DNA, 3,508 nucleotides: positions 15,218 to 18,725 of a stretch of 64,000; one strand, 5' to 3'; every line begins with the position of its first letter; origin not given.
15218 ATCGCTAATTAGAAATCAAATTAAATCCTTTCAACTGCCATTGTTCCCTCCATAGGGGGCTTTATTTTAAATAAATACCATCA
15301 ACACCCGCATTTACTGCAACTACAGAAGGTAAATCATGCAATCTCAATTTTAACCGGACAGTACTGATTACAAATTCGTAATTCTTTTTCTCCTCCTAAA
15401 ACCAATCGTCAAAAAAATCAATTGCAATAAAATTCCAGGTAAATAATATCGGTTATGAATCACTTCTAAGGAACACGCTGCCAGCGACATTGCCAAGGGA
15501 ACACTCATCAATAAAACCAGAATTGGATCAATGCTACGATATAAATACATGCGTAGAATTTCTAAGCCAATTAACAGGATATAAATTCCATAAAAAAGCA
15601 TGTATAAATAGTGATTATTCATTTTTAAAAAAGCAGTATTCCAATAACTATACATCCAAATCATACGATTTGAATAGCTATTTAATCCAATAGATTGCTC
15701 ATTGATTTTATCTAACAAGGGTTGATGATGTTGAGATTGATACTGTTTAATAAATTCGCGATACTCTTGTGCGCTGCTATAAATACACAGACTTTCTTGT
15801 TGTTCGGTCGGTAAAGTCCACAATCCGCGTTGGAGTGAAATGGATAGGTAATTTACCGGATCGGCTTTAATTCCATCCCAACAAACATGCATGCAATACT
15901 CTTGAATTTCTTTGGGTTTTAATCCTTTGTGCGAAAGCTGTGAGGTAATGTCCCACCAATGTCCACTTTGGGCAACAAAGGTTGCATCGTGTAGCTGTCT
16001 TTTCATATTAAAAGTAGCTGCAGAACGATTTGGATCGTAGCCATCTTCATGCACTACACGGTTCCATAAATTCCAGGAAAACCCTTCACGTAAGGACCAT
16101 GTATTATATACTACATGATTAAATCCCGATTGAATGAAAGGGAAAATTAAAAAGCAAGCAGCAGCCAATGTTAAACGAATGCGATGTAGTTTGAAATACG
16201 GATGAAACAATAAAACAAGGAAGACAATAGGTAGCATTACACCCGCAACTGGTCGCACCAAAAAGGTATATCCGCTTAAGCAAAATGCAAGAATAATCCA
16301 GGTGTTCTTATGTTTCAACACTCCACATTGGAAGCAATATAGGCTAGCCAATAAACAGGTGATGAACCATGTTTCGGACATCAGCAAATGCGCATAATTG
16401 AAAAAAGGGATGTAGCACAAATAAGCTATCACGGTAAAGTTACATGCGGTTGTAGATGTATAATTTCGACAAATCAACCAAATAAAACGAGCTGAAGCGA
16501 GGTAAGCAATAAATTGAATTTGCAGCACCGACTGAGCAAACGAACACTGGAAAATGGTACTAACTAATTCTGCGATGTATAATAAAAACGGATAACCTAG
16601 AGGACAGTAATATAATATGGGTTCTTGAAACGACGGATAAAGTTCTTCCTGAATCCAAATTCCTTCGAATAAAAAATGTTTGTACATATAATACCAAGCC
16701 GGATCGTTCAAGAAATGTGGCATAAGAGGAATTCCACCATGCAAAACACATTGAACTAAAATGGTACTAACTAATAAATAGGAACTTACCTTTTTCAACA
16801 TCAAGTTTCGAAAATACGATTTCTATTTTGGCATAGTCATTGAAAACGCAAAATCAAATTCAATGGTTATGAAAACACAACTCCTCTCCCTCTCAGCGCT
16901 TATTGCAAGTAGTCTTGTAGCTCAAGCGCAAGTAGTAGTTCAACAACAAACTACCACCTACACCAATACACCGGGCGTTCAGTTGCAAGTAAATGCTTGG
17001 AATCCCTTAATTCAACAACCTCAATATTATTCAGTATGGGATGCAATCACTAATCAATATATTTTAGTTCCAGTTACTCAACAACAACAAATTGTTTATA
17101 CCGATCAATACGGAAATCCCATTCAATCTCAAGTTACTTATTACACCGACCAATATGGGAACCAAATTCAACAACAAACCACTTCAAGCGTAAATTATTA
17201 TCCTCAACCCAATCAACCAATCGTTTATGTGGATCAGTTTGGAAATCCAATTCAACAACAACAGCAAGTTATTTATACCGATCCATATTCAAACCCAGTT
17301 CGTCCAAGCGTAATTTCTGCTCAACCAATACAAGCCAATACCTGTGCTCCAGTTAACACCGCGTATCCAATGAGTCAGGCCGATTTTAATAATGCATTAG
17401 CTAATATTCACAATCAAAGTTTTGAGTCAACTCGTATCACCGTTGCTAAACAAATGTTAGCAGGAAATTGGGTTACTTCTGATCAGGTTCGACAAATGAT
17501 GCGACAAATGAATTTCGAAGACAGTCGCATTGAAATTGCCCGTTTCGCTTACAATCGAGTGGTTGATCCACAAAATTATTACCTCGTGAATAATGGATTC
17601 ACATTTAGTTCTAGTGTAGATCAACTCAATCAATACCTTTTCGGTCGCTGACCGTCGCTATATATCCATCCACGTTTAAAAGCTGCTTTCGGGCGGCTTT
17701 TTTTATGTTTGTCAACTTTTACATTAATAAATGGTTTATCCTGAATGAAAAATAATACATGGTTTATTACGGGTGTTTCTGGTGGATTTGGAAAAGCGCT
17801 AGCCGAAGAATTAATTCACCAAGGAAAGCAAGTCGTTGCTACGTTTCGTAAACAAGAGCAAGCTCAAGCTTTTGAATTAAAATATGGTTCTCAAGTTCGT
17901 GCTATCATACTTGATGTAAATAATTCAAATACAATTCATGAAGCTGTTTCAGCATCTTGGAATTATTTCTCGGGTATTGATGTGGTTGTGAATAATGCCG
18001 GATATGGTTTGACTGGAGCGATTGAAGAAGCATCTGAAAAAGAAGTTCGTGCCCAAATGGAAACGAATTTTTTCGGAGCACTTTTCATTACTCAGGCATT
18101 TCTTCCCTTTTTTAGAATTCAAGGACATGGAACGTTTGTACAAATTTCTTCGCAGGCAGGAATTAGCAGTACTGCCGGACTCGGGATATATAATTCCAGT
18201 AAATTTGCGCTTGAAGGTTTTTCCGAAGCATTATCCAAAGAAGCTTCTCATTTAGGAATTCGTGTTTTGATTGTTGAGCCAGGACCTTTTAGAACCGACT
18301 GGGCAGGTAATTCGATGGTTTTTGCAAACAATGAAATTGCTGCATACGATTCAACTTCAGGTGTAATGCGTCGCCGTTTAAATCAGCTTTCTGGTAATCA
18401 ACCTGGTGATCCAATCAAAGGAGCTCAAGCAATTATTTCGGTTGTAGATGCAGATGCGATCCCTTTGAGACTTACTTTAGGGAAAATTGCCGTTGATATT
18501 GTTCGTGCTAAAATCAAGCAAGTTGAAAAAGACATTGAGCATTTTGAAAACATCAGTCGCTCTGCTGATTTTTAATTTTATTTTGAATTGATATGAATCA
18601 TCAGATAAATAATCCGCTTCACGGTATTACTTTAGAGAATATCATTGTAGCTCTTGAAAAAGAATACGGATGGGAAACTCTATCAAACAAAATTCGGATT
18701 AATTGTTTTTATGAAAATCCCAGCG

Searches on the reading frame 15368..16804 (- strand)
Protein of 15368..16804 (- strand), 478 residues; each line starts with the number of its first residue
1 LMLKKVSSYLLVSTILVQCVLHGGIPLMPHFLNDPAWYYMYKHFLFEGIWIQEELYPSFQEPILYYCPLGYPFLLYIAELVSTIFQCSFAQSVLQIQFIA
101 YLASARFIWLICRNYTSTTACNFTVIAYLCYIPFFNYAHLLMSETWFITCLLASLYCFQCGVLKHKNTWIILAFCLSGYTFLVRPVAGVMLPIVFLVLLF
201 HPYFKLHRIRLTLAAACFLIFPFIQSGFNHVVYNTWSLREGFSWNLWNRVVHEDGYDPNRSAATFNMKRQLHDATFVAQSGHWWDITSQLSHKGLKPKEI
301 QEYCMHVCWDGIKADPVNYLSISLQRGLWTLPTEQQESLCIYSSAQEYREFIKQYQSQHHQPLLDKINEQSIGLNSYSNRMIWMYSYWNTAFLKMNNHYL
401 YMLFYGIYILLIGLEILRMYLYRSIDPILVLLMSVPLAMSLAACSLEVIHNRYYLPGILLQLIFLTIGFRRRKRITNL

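Call 5: search_protein_families(library=pfam, proteins=[window:15368-16804:-], max_evalue=0.01)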
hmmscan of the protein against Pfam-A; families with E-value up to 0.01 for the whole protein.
window:15368-16804:- (478 aa): 1 family
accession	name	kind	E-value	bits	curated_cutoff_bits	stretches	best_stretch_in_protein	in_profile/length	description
PF13231.12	PMT_2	-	9e-13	49.2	26.1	1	72-221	4-154/160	Dolichyl-phosphate-mannose-protein mannosyltransferase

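Call 6: search_protein_families(library=ncbifam, proteins=[window:15368-16804:-], max_evalue=0.01)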
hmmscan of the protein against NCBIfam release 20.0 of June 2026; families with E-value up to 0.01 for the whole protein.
window:15368-16804:- (478 aa): 0 families

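Call 8: search_solved_structures(query=window:15368-16804:-, max_evalue=1, show_alignments=1)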
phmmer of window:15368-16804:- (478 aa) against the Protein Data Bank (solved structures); distinct sequences matched with E-value up to 1: 3.
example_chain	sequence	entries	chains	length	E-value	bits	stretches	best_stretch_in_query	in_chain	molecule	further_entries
7k15_A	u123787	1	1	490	0.029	16.3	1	113-188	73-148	Leukotriene B4 receptor 1,Flavodoxin,Leukotriene B4 receptor 1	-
3wdg_B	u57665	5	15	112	0.31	12.9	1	365-429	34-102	Uncharacterized protein | SAUGI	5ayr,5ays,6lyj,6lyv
7vkt_A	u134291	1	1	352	0.41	12.5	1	113-188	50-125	Leukotriene B4 receptor 1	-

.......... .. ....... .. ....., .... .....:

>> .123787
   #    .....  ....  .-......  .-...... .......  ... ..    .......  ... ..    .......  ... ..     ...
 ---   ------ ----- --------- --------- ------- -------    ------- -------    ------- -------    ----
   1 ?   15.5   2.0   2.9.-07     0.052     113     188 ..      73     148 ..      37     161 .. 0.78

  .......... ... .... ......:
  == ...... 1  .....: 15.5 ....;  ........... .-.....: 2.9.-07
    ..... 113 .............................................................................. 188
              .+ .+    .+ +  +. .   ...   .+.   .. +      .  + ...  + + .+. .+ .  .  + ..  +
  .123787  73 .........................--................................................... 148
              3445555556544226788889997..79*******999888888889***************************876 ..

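Call 11: list_cluster_members(proteins=[P0001, window:15368-16804:-, P0082])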
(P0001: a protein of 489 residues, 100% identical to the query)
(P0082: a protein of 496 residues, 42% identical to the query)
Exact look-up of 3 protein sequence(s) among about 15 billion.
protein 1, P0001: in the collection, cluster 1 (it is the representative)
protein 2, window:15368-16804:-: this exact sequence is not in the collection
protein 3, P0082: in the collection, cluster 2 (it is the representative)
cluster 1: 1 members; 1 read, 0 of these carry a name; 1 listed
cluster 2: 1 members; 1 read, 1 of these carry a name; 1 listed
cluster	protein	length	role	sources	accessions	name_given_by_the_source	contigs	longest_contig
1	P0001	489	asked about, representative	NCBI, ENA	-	-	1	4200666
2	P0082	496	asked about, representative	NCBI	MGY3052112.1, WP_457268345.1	phosphatidylinositol glycan class B [Pedobacter sp. UYEF25]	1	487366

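Call 53: find_homologous_proteins(query=window:15368-16801:-)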
Query window:15368-16801:- (477 aa): 24 proteins with E <= 0.001 among 4031 candidates.
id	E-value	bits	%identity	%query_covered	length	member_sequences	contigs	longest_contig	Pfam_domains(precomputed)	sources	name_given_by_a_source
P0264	0.0e+0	1108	100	100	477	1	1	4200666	PF13231.13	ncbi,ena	-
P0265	9.2e-271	917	82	100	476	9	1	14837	PF13231.13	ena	-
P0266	1.0e-257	874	77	99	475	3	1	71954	PF13231.13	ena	-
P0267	1.0e-234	798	70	100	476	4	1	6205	PF13231.13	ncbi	-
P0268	1.1e-194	666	59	99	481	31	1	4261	PF13231.13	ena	-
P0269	1.7e-187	642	59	97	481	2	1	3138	PF13231.13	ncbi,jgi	jgi:hypothetical protein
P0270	1.9e-186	639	58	98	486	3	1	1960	PF13231.13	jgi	jgi:hypothetical protein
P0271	3.6e-185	635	56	99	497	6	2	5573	PF13231.13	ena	-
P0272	1.8e-183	629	59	94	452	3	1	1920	PF13231.13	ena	-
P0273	1.6e-165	570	58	90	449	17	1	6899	PF13231.13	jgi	jgi:4-amino-4-deoxy-L-arabinose transferase-like glycosyltransferase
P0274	6.4e-161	555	50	100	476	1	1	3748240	PF13231.13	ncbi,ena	-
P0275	2.3e-154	533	50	95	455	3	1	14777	PF13231.13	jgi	jgi:hypothetical protein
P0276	4.5e-151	522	50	99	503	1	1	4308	PF13231.13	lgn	-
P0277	1.8e-143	497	49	96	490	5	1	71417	PF13231.13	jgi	jgi:4-amino-4-deoxy-L-arabinose transferase-like glycosyltransferase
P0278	9.0e-142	491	49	96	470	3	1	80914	PF13231.13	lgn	-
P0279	8.3e-141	488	45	100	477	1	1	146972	PF13231.13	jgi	jgi:hypothetical protein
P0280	9.2e-137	475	45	98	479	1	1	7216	PF13231.13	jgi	jgi:hypothetical protein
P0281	4.0e-136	473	47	95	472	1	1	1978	PF13231.13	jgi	jgi:4-amino-4-deoxy-L-arabinose transferase-like glycosyltransferase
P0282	1.3e-129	451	60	68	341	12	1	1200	PF13231.13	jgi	jgi:4-amino-4-deoxy-L-arabinose transferase-like glycosyltransferase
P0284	8.3e-115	402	41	95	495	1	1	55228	-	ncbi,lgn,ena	-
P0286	7.1e-103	363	47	78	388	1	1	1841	PF13231.13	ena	-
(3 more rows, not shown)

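Call 62: predict_structure(alignment_id=A3)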
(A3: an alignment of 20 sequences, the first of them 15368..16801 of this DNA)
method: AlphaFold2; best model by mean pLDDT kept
length: 477 residues; sequences in the alignment: 20
mean_pLDDT: 84.1   pTM: 0.88
mean pLDDT of the five models: 84.1, 81.6, 81.3, 81.2, 80.0
residues with pLDDT >= 90: 198; 70-90: 219; 50-70: 44; < 50: 16
segments of 3 or more residues with pLDDT < 50: 332-338, 471-477
pLDDT, mean of each block of 10 residues (from residue 1): 92 89 78 81 86 62 86 93 91 90 94 90 86 59 83 96 94 97 90 93 90 97 95 85 87 92 94 93 88 87 94 93 81 49 73 73 80 76 76 71 87 89 88 90 69 74 78 41
secondary structure, 60 per line:
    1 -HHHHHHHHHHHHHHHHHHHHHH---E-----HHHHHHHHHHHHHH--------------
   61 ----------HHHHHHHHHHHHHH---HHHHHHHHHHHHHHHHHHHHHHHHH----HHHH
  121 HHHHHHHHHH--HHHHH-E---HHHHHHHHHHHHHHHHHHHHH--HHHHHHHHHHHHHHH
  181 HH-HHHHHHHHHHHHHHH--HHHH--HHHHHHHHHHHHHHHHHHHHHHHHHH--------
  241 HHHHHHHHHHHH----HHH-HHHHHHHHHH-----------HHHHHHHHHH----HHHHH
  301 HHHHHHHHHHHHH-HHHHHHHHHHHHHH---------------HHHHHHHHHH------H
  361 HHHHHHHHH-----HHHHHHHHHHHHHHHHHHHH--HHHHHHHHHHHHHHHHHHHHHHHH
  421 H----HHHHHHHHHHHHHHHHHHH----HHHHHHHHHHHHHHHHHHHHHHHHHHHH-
elements in order: H2-23 H33-46 H71-84 H88-112 H117-130 H133-137 H143-163 H166-182 H184-198 H201-204 H207-232 H241-252 H261-270 H282-291 H296-313 H315-328 H344-353 H360-369 H375-394 H397-421 H426-444 H449-476

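Call 70: find_encoding_contigs(protein=P0266, flank=8000, max_places=2)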
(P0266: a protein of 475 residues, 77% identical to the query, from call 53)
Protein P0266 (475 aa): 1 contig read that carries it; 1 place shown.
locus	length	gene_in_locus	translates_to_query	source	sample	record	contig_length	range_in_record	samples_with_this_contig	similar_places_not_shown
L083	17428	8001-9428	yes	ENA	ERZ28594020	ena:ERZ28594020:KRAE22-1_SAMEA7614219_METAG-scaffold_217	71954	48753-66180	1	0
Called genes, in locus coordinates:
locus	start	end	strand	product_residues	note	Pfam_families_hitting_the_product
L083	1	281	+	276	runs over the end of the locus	PF06325:PrmA, PF05175:MTS, PF13649:Methyltransf_25, PF13847:Methyltransf_31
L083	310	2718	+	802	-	PF13414:TPR_11 (weak), PF13432:TPR_16 (weak), PF00515:TPR_1 (weak), PF13414:TPR_11 (weak), PF00515:TPR_1 (weak), PF07719:TPR_2 (weak), PF13181:TPR_8 (weak), PF00656:Peptidase_C14, +8 more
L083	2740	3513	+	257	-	PF10988:DUF2807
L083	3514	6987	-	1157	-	PF13088:BNR_2 (faint), PF15902:Sortilin-Vps10, PF07675:Cleaved_Adhesin, PF18962:Por_Secre_tail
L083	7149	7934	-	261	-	PF14771:DUF4476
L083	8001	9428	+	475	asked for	PF13231:PMT_2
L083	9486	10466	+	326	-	PF11751:PorP_SprF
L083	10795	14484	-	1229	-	PF02574:S-methyl_trans, PF00809:Pterin_bind, PF02607:B12-binding_2, PF02310:B12-binding, PF02965:Met_synt_B12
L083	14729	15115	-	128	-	-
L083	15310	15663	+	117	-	PF00436:SSB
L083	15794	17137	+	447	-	PF00989:PAS (weak), PF13426:PAS_9 (weak), PF00512:HisKA, PF02518:HATPase_c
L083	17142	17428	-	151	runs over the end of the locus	-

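Call 71: find_encoding_contigs(protein=P0274, flank=6000, max_places=1)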
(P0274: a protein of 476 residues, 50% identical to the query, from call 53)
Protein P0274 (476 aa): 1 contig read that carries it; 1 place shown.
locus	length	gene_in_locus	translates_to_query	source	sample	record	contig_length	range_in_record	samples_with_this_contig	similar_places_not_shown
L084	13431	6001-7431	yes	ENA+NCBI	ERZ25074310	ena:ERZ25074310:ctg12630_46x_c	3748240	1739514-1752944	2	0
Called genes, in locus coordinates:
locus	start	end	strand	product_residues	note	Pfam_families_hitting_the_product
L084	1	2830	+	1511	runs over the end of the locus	PF00801:PKD (weak), PF18911:PKD_4, PF00801:PKD (weak), PF18911:PKD_4 (weak), PF00801:PKD (weak), PF18911:PKD_4, PF13585:CHU_C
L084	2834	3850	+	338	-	PF11751:PorP_SprF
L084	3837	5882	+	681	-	PF07719:TPR_2 (faint), PF13432:TPR_16 (faint), PF14559:TPR_19 (faint), PF07676:PD40 (faint), PF00691:OmpA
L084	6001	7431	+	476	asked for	PF13231:PMT_2 (weak)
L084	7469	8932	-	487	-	PF00044:Gp_dh_N, PF02800:Gp_dh_C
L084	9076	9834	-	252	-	-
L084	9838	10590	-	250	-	PF00106:adh_short, PF02719:Polysacc_synt_2 (weak), PF08659:KR, PF13561:adh_short_C2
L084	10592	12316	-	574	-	PF00324:AA_permease, PF13520:AA_permease_2, PF13906:AA_permease_C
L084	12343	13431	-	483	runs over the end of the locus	-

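Call 72: find_encoding_contigs(protein=P0279, flank=6000, max_places=1)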
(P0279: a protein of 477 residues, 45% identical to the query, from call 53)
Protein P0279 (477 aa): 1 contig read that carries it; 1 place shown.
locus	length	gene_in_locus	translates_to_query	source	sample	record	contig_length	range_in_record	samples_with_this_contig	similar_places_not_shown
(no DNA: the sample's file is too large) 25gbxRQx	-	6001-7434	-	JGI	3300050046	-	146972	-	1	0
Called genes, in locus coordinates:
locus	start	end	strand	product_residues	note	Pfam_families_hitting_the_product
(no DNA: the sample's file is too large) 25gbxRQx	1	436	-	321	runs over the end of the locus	PF08327:AHSA1, PF00903:Glyoxalase (faint), PF06983:3-dmu-9_3-mt (weak)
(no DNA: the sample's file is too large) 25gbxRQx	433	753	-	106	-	PF12840:HTH_20, PF01022:HTH_5, PF12802:MarR_2 (weak)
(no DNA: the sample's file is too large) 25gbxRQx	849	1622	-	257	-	PF25056:DUF7793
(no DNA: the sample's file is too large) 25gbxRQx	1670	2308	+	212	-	-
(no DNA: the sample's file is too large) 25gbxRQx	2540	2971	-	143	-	-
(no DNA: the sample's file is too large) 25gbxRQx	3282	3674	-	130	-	-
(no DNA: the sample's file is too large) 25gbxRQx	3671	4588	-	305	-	PF05050:Methyltransf_21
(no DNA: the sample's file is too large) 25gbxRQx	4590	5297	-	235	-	PF13505:OMP_b-brl (weak)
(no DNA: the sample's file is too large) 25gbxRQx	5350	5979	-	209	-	PF00027:cNMP_binding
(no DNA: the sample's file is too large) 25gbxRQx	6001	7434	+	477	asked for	PF13231:PMT_2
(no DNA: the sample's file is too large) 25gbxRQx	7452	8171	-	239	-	PF16403:Bact_surface_Ig-like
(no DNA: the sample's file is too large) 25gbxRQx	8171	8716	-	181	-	PF04264:YceI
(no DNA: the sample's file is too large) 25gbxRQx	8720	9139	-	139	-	-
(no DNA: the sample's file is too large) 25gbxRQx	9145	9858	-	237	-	PF00072:Response_reg, PF00486:Trans_reg_C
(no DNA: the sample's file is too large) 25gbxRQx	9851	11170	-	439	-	PF00512:HisKA, PF14501:HATPase_c_5 (faint), PF02518:HATPase_c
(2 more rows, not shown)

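Call 73: find_encoding_contigs(protein=P0284, flank=6000, max_places=1)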
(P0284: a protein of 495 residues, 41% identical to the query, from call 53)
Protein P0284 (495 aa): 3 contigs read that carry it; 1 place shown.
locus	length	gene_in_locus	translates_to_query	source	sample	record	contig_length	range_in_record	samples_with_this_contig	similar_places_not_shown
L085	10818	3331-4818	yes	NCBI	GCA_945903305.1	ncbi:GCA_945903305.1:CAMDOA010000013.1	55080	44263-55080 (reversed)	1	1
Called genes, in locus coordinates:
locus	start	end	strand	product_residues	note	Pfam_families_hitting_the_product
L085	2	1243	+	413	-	?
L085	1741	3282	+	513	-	PF13541:ChlI, PF00493:MCM (faint), PF05496:RuvB_N (faint), PF00158:Sigma54_activat (faint), PF01078:Mg_chelatase, PF07728:AAA_5, PF13335:Mg_chelatase_C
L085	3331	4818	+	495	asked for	-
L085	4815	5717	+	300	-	PF01370:Epimerase, PF16363:GDP_Man_Dehyd (faint), PF08338:DUF1731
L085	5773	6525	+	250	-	-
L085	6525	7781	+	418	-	PF04413:Glycos_transf_N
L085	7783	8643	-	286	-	-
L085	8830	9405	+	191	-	PF00265:TK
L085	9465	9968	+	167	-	PF00300:His_Phos_1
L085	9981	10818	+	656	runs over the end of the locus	PF13089:PP_kinase_N, PF13091:PLDc_2 (faint), PF02503:PP_kinase, PF17941:PP_kinase_C_1, PF13090:PP_kinase_C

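Call 74: find_encoding_contigs(protein=P0277, flank=6000, max_places=1)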
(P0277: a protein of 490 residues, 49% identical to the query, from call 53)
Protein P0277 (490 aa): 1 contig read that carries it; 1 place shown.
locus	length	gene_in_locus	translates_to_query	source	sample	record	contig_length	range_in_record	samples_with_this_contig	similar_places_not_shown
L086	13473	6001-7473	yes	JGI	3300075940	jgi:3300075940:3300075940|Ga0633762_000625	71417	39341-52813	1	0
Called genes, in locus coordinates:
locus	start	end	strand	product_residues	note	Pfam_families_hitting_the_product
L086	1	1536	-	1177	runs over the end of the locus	PF15902:Sortilin-Vps10, PF00801:PKD (weak), PF18911:PKD_4 (faint), PF18962:Por_Secre_tail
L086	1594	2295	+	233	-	PF10677:DUF2490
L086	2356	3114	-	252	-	PF14771:DUF4476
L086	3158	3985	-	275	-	PF00106:adh_short, PF01370:Epimerase (weak), PF08659:KR, PF13561:adh_short_C2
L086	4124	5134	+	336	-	PF11751:PorP_SprF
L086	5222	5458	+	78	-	-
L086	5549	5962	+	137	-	PF08327:AHSA1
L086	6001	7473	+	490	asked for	PF13231:PMT_2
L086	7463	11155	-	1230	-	PF02574:S-methyl_trans, PF00809:Pterin_bind, PF02607:B12-binding_2, PF02310:B12-binding, PF02965:Met_synt_B12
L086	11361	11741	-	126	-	PF09889:DUF2116 (faint)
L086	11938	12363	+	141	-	PF00436:SSB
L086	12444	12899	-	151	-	-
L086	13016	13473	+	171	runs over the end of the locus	PF13858:DUF4199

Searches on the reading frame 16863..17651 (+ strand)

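Call 5: search_protein_families(library=pfam, proteins=[window:16863-17651:+], max_evalue=0.01)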
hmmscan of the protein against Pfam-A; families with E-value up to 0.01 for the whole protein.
window:16863-17651:+ (262 aa): 1 family
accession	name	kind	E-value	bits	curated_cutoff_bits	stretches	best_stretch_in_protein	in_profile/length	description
PF14771.11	DUF4476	-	8.4e-23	80.9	22.5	1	170-259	2-91/91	Domain of unknown function (DUF4476)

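Call 6: search_protein_families(library=ncbifam, proteins=[window:16863-17651:+], max_evalue=0.01)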
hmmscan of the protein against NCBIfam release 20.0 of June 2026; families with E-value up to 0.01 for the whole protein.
window:16863-17651:+ (262 aa): 0 families

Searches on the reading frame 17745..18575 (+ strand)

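Call 51: search_protein_families(library=pfam, proteins=[window:17745-18575:+], max_evalue=0.001)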
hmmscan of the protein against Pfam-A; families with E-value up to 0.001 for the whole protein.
window:17745-18575:+ (276 aa): 7 families
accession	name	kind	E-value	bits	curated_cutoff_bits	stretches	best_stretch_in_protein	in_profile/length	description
PF00106.31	adh_short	-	5.2e-42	144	26.6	1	7-188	4-188/195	short chain dehydrogenase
PF13561.12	adh_short_C2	-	7e-31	108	27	1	10-190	1-184/236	Enoyl-(Acyl carrier protein) reductase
PF08659.16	KR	-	1.5e-13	51.5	22.6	1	5-167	2-167/180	KR domain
PF13460.12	NAD_binding_10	-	7.1e-08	33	27.2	1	10-134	1-96/184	NAD(P)H-binding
PF01370.27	Epimerase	-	1.4e-06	28.3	20.9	1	7-138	2-117/240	NAD dependent epimerase/dehydratase family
PF02719.21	Polysacc_synt_2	-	6.7e-05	22.6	20.2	1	7-175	2-164/293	Polysaccharide biosynthesis protein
PF03807.23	F420_oxidored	-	0.00022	22.2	21.6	1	12-53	7-50/94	NADP oxidoreductase coenzyme F420-dependent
